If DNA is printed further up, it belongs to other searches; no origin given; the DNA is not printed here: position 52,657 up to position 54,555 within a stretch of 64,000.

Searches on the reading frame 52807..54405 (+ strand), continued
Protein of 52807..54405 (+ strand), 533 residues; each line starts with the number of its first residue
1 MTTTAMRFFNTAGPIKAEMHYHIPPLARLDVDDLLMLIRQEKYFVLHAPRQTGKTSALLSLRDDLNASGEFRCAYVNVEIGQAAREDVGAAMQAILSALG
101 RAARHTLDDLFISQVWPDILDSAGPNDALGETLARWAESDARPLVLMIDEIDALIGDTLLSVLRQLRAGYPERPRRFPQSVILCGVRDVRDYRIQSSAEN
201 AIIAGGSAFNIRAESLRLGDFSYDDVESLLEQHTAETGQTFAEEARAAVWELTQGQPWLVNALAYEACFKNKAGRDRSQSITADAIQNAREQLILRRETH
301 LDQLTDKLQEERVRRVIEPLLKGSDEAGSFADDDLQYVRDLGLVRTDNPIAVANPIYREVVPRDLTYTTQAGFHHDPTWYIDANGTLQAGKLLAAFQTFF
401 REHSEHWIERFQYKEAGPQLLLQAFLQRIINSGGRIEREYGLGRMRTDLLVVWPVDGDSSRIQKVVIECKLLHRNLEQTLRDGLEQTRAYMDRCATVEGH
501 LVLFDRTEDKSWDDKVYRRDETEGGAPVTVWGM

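Call 34: search_solved_structures(query=A1, max_evalue=1)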
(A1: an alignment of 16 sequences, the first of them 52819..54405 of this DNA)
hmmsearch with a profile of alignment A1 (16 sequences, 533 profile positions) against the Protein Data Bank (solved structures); distinct sequences matched with E-value up to 1: 5.
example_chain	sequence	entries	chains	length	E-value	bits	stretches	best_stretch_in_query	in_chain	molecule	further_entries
4lcb_A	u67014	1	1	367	0.14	13.8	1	99-157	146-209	Cell division protein CdvC, Vps4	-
2vfw_A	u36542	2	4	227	0.18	13.5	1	61-120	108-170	SHORT-CHAIN Z-ISOPRENYL DIPHOSPHATE SYNTHETASE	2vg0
2vg1_A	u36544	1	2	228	0.18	13.5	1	61-120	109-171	SHORT-CHAIN Z-ISOPRENYL DIPHOSPHATE SYNTHETASE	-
5vhj_E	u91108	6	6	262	0.88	11.2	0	99-156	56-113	26S proteasome regulatory subunit 10B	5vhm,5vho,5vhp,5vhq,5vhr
5vhn_E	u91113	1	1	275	0.96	11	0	99-156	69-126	26S proteasome regulatory subunit 10B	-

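Call 44: predict_structure(alignment_id=A1)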
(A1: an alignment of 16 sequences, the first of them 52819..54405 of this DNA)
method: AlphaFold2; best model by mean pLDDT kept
length: 529 residues; sequences in the alignment: 16
mean_pLDDT: 52.3   pTM: 0.33
mean pLDDT of the five models: 52.3, 51.7, 50.5, 43.7, 36.4
residues with pLDDT >= 90: 0; 70-90: 82; 50-70: 221; < 50: 226
segments of 3 or more residues with pLDDT < 50: 1-25, 36-50, 75-83, 146-216, 267-271, 291-310, 334-374, 401-412, 425-430, 433-443
pLDDT, mean of each block of 10 residues (from residue 1): 22 31 46 47 38 64 68 47 51 60 53 52 56 62 51 43 37 38 31 25 25 44 74 78 77 59 57 70 68 35 40 51 56 46 35 33 31 51 63 60 41 53 50 42 50 56 66 80 74 74 66 72 75
secondary structure, 60 per line:
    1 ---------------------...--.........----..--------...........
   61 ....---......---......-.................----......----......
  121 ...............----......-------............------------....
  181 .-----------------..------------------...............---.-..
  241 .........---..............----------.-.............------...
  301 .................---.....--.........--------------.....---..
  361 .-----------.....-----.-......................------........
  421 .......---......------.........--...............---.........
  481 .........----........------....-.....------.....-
elements in order: H27-35 H50-64 E68-73 H77-82 H84-100 H105-110 H115-135 E140-145 H153-164 E177-181 H219-233 H239-249 H253-266 H279-291 H298-317 H321-325 H328-336 H351-355 H373-376 H385-406 H413-427 E431-436 E443-451 E454-468 H472-489 E494-501 H508-511 E513-517 E524-528

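Call 45: search_protein_representatives(protein=window:52807-54405:+)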
Query: 533 residues. Proteins with E-value up to 0.001 (for the whole library): 5505; up to 1e-10: 3317; up to 1e-30: 1082. The best 150 are listed.
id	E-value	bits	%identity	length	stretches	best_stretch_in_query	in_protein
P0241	5.6e-285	962.6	50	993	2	16-532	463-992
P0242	2.0e-196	670.4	58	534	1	6-533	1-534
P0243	4.5e-164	563.7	50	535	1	7-532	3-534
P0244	5.2e-162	556.8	51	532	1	6-533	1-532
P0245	2.0e-161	554.9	51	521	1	6-533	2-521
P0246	6.9e-161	553.1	54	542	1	7-532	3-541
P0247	1.7e-159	548.5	51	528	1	4-532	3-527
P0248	1.3e-158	545.6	52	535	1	3-533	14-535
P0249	9.5e-158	542.8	60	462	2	232-533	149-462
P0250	6.7e-154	530.1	50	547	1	7-533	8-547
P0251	2.2e-153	528.4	52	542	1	6-519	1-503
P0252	1.1e-151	522.7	57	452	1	2-408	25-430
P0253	3.8e-151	521.0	51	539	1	5-533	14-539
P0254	1.9e-149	515.4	51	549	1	6-519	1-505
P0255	5.7e-147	507.2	47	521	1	6-533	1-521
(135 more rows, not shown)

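Call 47: search_protein_families(library=pfam, alignment_id=A2, max_evalue=0.01)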
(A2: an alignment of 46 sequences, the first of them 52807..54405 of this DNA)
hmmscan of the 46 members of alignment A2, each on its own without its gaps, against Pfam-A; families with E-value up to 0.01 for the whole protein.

A. member 1, window:52807-54405:+ (533 aa): 5 families
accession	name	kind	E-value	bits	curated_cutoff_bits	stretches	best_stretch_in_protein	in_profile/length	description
PF13401.12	AAA_22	-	1e-08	36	27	1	40-191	4-128/130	AAA domain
PF14516.12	AAA_35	-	5e-06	26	27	1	45-322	35-290/331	AAA-like domain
PF13191.12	AAA_16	-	0.00013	22.9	32.6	1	42-166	25-155/167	AAA ATPase domain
PF24883.2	NPHP3_N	-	0.00082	20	24.8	1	41-155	22-137/164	Nephrocystin 3, N-terminal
PF00004.35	AAA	-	0.0025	18.7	21.2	0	45-158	2-73/131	ATPase family associated with various cellular activities (AAA)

B. families by the number of members that match (of 46 scanned): 24 families
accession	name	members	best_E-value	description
PF13401.12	AAA_22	45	1.6e-10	AAA domain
PF13191.12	AAA_16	40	9.1e-10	AAA ATPase domain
PF14516.12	AAA_35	38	2.1e-15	AAA-like domain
PF13173.12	AAA_14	27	4.6e-06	AAA domain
PF00004.35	AAA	26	3.1e-07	ATPase family associated with various cellular activities (AAA)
PF24883.2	NPHP3_N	24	1.6e-06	Nephrocystin 3, N-terminal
PF01637.24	ATPase_2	16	6.9e-07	ATPase domain predominantly from Archaea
PF08011.17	PDDEXK_9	10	6.5e-06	PD-(D/E)XK nuclease superfamily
PF09820.16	AAA-ATPase_like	8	9.8e-07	Predicted AAA-ATPase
PF13604.12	AAA_30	7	3.3e-06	AAA domain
PF13481.12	AAA_25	7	0.00011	AAA domain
PF01939.22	NucS_C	4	0.00045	Endonuclease NucS C-terminal domain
PF25199.1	nSTAND_NTPase5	3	2.6e-05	Novel STAND NTPase 5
PF07693.20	KAP_NTPase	2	0.00048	KAP family P-loop domain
PF13245.12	AAA_19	1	0.0014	AAA domain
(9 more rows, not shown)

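Call 52: search_protein_families(library=pfam, proteins=[L031:5436-9539:+, L042:5692-9954:+, L075:5772-9896:+, L089:6616-9810:+, L091:6549-9896:+, L067:4439-7876:+, L072:7203-9812:+, L076:6681-9377:+], max_evalue=0.0001)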
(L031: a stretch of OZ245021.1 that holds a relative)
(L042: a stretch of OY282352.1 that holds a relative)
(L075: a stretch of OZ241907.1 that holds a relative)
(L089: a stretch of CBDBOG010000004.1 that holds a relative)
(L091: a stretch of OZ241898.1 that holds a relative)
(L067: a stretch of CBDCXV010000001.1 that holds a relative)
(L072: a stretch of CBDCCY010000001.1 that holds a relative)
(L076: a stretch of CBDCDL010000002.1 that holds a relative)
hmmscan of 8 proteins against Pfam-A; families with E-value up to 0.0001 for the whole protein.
L031:5436-9539:+ (1368 aa): 0 families

L042:5692-9954:+ (1421 aa): 3 families
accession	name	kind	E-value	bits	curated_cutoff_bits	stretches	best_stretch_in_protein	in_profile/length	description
PF00270.35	DEAD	-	1.7e-16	60.9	26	1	92-302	3-161/167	DEAD/DEAH box helicase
PF09369.15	MZB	-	1.3e-12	48.7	24.2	1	1307-1387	2-80/80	MrfA Zn-binding domain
PF00271.37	Helicase_C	-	1e-10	42.2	23.5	1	832-900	41-109/110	Helicase conserved C-terminal domain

L075:5772-9896:+ (1375 aa): 4 families
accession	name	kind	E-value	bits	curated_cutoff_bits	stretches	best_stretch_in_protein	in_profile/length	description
PF07669.17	Eco57I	-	9.7e-20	71.8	25.3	1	667-920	1-141/171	Eco57I restriction-modification methylase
PF20473.4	MmeI_Mtase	-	3.7e-17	62.8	27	2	852-959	139-250/259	MmeI, DNA-methyltransferase domain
PF20466.3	MmeI_TRD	-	3.1e-07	30.4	27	1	1158-1229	135-206/207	MmeI, target recognition domain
PF02384.22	N6_Mtase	-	3.8e-07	30.2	20.4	1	567-694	20-105/311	N-6 DNA Methylase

L089:6616-9810:+ (1065 aa): 3 families
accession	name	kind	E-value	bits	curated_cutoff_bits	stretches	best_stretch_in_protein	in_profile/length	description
PF00732.25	GMC_oxred_N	-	2.7e-43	148.8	23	1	546-849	1-217/218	GMC oxidoreductase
PF05199.19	GMC_oxred_C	-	5.1e-32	111.8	24.6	1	922-1056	3-139/139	GMC oxidoreductase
PF13450.12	NAD_binding_8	-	9.7e-06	26.2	21.9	1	550-580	1-30/68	NAD(P)-binding Rossmann-like domain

L091:6549-9896:+ (1116 aa): 2 families
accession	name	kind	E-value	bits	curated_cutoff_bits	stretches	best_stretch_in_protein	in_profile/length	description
PF16491.10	Peptidase_M48_N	-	2.6e-53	180.9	27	1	730-904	5-179/179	CAAX prenyl protease N-terminal, five membrane helices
PF01435.24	Peptidase_M48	-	1.4e-36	126.5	20.3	1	908-1112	2-184/186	Peptidase family M48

L067:4439-7876:+ (1146 aa): 0 families

L072:7203-9812:+ (870 aa): 1 family
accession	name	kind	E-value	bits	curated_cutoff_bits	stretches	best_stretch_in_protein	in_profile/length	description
PF02515.22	CoA_transf_3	-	7.5e-111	371.2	23.3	1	482-847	1-366/366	CoA-transferase family III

L076:6681-9377:+ (899 aa): 0 families

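Call 56: predict_structure(alignment_id=A2)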
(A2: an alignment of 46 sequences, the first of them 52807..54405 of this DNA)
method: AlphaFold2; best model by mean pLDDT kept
length: 533 residues; sequences in the alignment: 46
mean_pLDDT: 91.0   pTM: 0.89
mean pLDDT of the five models: 91.0, 89.5, 88.6, 88.0, 87.9
residues with pLDDT >= 90: 393; 70-90: 119; 50-70: 19; < 50: 2
segments of 3 or more residues with pLDDT < 50: none
pLDDT, mean of each block of 10 residues (from residue 1): 77 94 95 94 91 95 97 97 91 98 96 97 97 97 97 90 92 95 86 79 62 82 98 98 98 96 97 93 95 80 80 93 76 91 89 93 88 84 94 95 84 90 93 90 88 90 96 87 94 95 91 92 94 96
secondary structure, 60 per line:
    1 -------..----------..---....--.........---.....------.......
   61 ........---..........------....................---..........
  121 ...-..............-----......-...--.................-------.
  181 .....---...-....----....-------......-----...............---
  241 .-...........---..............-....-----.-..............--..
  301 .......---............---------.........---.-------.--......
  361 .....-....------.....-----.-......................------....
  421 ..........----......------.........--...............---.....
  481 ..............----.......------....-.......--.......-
elements in order: H25-28 H31-39 E43-47 H54-68 E72-77 H78-81 H88-107 H111-123 H125-138 E144-149 H156-172 E180-185 E193-196 E201-204 E212-217 H223-237 H243-253 H257-270 H272-275 H283-296 H299-307 H311-322 H332-340 H355-365 H367-370 H377-380 H389-410 H417-430 E435-440 E447-455 E458-472 H476-494 E499-505 H512-515 E517-523 E526-532

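Call 59: fold_search(model_id=the predicted structure, library=pdb)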
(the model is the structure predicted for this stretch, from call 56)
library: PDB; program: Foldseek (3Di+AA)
matches with E <= 10: 1468; with E <= 0.001: 556
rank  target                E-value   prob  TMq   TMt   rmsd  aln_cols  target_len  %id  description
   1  2qen                  1.4e-08  1.00  0.44  0.63   6.3       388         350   14  The walker-type atpase paby2304 of pyrococcus abyssi (released 2008-07-01)
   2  8vw9                  3.7e-08  1.00  0.29  0.38  13.3       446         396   12  CryoEM Structure of a FtsH Helical Assembly in the Presence of ATP (released 2025-01-15)
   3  8vwa                  5.8e-08  1.00  0.29  0.37  13.5       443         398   12  CryoEM Structure of a FtsH Helical Assembly in the Presence of ATP (released 2025-01-15)
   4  8vwc                  9.0e-08  1.00  0.29  0.39  13.3       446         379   12  CryoEM Structure of a FtsH Helical Assembly in the Aged State (released 2025-01-15)
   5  8vwb                  1.5e-07  1.00  0.28  0.37  13.6       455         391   14  CryoEM Structure of a FtsH Helical Assembly in the Aged State (released 2025-01-15)
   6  7u19_D                1.6e-07  1.00  0.30  0.44  14.6       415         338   14  RFC:PCNA bound to nicked DNA (released 2022-07-06)
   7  8dr1_C                1.8e-07  1.00  0.31  0.47  15.0       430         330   11  Consensus closed state of RFC:PCNA bound to a 3' ss/dsDNA junction (DNA2) (released 2022-08-17)
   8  7pbl_C                1.9e-07  1.00  0.29  0.45   9.4       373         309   14  RuvAB branch migration motor complexed to the Holliday junction - RuvB AAA+ state s1 [t2 dataset] (released 2022-09-14)
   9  7tib_C                2.0e-07  1.00  0.31  0.47  14.7       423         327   14  Structure of the yeast clamp loader (Replication Factor C RFC) bound to the open sliding clamp (Proliferating Cell Nuc (released 2022-02-16)
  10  7jgr_G                2.1e-07  1.00  0.36  0.49  14.1       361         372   13  Structure of Drosophila ORC bound to DNA (84 bp) and Cdc6 (released 2020-09-09)
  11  9peo_C                2.1e-07  1.00  0.30  0.45  13.4       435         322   13  Structure of the S. cerevisiae clamp loader Replication Factor C (RFC) with mixed nucleotide occupancy (released 2025-11-12)
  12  8dr0_C                2.9e-07  1.00  0.32  0.48  13.8       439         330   12  Closed state of RFC:PCNA bound to a 3' ss/dsDNA junction (released 2022-08-24)
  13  1iqp_A                3.3e-07  1.00  0.28  0.42  13.5       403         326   14  Crystal Structure of the Clamp Loader Small Subunit from Pyrococcus furiosus (released 2001-09-19)
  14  8uii_C                3.4e-07  1.00  0.30  0.46  13.5       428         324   13  Cryo-EM map of human clamp-clamp loader ATAD5-RFC-closed PCNA complex in intermediate state 1 (released 2024-05-29)
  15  7tib_D                3.4e-07  1.00  0.30  0.43  14.4       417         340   13  Structure of the yeast clamp loader (Replication Factor C RFC) bound to the open sliding clamp (Proliferating Cell Nuc (released 2022-02-16)
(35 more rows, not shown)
